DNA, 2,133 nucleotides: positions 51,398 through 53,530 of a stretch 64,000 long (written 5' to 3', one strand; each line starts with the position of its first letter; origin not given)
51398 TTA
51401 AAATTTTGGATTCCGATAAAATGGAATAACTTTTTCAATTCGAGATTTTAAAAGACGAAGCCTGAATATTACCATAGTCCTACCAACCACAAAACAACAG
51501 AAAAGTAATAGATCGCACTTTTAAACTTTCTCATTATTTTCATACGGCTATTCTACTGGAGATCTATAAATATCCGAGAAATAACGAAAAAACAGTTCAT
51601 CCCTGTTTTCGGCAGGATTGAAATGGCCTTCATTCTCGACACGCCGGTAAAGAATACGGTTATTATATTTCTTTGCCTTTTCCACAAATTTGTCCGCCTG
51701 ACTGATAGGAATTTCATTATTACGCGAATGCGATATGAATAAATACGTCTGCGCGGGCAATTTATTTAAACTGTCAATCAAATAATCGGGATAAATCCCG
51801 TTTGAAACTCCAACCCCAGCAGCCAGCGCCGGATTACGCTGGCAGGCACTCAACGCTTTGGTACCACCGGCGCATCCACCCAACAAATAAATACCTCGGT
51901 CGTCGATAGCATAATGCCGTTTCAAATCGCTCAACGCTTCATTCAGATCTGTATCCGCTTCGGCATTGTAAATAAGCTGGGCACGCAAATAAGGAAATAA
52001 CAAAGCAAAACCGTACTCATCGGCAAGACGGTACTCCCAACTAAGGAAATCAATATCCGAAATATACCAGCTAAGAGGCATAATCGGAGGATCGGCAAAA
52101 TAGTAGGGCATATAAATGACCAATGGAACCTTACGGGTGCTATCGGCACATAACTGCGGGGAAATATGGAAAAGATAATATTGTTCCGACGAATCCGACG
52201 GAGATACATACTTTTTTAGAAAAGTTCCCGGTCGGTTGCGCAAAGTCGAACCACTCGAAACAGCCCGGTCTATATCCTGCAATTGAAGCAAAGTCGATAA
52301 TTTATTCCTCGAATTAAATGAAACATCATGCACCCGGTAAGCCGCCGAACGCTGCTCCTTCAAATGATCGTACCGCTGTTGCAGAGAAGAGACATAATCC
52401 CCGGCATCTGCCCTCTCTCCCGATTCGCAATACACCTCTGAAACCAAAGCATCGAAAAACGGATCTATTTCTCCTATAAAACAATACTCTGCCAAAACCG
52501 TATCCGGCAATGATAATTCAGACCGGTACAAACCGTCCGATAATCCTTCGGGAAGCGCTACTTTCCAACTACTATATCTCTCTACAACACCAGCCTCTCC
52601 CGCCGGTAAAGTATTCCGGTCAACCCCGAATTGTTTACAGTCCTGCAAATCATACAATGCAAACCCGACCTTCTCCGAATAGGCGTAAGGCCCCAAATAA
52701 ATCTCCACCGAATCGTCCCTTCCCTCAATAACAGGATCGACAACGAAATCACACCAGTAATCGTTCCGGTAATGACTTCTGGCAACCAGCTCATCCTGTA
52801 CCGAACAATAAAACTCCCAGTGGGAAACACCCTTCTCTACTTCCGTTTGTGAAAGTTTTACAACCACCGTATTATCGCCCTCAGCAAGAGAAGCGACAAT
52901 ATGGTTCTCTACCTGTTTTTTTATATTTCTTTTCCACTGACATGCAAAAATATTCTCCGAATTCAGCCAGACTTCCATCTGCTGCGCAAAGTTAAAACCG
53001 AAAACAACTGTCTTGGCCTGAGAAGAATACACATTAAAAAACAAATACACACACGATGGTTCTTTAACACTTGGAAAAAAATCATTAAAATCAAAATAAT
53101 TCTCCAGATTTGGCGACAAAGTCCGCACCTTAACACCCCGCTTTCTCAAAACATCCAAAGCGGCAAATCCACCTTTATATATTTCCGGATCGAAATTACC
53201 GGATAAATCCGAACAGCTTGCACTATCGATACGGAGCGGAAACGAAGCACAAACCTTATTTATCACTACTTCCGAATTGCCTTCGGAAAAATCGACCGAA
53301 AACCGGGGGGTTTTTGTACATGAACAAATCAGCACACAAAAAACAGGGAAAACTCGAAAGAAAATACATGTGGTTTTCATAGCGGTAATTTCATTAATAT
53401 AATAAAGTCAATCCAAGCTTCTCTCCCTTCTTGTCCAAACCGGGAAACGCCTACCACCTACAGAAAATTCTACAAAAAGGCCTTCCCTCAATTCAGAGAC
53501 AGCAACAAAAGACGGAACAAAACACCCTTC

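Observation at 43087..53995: Perfect 65-bp direct repeats (3-prime end of TrmH-family gene) bracket a 10.8-kb island with no recombinase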

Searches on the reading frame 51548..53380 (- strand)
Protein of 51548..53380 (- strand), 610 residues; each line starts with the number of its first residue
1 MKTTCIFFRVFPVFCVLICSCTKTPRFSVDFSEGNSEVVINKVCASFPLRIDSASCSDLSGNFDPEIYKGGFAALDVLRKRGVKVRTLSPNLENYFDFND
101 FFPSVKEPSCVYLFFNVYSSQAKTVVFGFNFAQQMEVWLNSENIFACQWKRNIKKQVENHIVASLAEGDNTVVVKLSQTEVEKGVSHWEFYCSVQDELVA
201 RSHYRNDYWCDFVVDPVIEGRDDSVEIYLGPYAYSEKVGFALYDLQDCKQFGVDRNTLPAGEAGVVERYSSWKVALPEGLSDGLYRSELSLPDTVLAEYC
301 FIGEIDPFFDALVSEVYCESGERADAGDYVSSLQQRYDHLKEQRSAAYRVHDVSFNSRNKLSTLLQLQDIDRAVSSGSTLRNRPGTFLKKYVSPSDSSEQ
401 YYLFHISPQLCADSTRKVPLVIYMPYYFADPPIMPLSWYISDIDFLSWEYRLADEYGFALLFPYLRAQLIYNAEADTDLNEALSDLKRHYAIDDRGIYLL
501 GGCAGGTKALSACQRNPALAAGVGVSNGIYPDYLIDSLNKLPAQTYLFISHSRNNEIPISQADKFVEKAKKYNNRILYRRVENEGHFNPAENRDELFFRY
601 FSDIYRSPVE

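Call 7: search_protein_families(library=pfam, proteins=[window:51548-53380:-], max_evalue=0.01)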
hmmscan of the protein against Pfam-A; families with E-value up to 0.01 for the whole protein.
window:51548-53380:- (610 aa): 0 families
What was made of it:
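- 51548..53380 (-): 610-aa predicted lipoprotein (signal peptide with ...LICSC), GC3 0.42. It is accessory and not part of the conserved cluster. No Pfam match (call 7).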

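Call 8: search_protein_families(library=padloc, proteins=[window:51548-53380:-], max_evalue=0.01)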
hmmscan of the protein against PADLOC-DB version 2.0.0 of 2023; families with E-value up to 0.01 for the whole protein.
window:51548-53380:- (610 aa): 0 families

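Call 9: search_protein_families(library=ncbifam, proteins=[window:51548-53380:-], max_evalue=0.01)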
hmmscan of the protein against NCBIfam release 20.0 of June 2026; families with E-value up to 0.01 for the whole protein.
window:51548-53380:- (610 aa): 1 family
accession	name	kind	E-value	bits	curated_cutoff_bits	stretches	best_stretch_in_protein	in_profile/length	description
NF050058.1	e_dPHAscl_type1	hypoth_equivalog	0.001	18.6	150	1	451-542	46-151/276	extracellular catalytic domain type 1 short-chain-length polyhydroxyalkanoate depolymerase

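Call 49: find_homologous_proteins(query=window:51548-53380:-, max_evalue=0.00001)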
Query window:51548-53380:- (610 aa): 5 proteins with E <= 0.00001 among 8000 candidates.
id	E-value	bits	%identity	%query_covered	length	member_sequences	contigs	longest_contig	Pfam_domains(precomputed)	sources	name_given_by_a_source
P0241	0.0e+0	1418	100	100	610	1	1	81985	-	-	-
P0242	1.3e-182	627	47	99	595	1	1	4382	-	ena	-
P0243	1.4e-181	623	48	99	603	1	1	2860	-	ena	-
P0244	1.5e-176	606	48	98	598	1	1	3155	-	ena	-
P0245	6.3e-41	159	26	81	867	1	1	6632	-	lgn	-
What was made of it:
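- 51548..53380 (-): Only four homologs among 5.8 billion proteins (call 49).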

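Call 50: find_encoding_contigs(protein=P0242, flank=5000, max_places=2)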
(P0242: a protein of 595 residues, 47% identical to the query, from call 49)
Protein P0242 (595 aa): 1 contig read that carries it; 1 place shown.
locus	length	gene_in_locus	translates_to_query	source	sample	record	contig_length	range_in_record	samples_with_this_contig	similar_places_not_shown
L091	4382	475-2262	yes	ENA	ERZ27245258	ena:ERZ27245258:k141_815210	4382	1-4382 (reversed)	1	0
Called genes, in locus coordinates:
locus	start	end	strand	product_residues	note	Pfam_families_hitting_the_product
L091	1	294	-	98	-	?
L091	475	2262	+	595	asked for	-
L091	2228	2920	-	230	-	PF00072:Response_reg, PF00486:Trans_reg_C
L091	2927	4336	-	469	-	PF02518:HATPase_c, PF14501:HATPase_c_5 (weak)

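Call 51: find_encoding_contigs(protein=P0244, flank=5000, max_places=2)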
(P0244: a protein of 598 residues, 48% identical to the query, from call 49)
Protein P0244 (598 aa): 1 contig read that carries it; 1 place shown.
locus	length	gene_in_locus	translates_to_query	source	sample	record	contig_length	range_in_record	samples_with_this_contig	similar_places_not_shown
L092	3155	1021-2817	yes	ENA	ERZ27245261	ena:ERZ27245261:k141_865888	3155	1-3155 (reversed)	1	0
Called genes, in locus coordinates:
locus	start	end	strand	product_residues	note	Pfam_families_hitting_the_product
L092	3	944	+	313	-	?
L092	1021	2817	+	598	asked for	-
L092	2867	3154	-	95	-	?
